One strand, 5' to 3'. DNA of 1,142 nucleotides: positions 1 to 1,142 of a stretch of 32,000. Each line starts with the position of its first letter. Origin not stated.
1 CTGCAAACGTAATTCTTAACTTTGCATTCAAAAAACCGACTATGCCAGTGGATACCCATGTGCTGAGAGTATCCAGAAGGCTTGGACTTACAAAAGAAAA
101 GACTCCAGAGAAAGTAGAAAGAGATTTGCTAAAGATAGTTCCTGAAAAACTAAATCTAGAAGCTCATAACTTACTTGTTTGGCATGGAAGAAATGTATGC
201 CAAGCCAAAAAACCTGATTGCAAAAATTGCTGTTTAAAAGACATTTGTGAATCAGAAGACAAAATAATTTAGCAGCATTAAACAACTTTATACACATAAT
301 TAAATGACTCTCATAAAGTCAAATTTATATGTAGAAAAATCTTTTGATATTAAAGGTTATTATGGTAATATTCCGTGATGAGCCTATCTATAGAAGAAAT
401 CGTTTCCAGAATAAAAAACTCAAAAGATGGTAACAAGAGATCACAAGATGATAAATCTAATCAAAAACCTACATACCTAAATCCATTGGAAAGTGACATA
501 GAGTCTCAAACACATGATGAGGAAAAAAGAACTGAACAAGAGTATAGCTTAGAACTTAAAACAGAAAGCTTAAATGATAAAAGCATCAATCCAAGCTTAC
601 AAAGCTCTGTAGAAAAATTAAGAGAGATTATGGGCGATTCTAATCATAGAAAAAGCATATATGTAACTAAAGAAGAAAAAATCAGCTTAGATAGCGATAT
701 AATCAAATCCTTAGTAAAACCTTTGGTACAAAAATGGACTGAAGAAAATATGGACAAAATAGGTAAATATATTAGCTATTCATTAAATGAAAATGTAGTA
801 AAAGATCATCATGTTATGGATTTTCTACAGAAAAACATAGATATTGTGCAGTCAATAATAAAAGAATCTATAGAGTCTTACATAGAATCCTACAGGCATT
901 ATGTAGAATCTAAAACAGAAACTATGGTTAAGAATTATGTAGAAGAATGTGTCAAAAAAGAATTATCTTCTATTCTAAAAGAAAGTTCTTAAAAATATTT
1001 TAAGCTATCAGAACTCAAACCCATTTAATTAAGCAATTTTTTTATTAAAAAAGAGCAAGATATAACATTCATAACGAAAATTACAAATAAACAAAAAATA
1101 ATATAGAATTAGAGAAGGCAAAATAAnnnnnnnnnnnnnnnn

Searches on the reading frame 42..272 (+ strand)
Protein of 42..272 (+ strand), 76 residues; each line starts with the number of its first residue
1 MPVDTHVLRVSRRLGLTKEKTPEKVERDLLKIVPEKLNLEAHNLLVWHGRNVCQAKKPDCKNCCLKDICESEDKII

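Call 67: search_protein_families(library=pfam, proteins=[window:42-272:+], max_evalue=0.001)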
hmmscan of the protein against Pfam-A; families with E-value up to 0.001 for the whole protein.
window:42-272:+ (76 aa): 1 family
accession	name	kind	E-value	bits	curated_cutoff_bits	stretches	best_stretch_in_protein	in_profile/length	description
PF00730.31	HhH-GPD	-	4.6e-06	27.4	26.2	1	1-34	73-107/108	HhH-GPD superfamily base excision DNA repair protein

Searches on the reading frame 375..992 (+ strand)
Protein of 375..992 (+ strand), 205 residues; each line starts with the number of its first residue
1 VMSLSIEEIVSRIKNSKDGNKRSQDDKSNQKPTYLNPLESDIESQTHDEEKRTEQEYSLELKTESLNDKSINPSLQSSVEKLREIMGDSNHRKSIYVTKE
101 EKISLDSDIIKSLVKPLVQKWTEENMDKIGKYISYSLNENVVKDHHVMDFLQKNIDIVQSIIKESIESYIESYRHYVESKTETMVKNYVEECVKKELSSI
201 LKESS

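Call 5: search_protein_families(library=pfam, proteins=[window:375-992:+], max_evalue=0.01)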
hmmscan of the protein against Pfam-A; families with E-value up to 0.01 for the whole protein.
window:375-992:+ (205 aa): 1 family
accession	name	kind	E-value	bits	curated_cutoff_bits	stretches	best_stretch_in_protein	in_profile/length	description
PF10691.14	DUF2497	-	0.0021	18.9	27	0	75-129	12-61/75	Protein of unknown function (DUF2497)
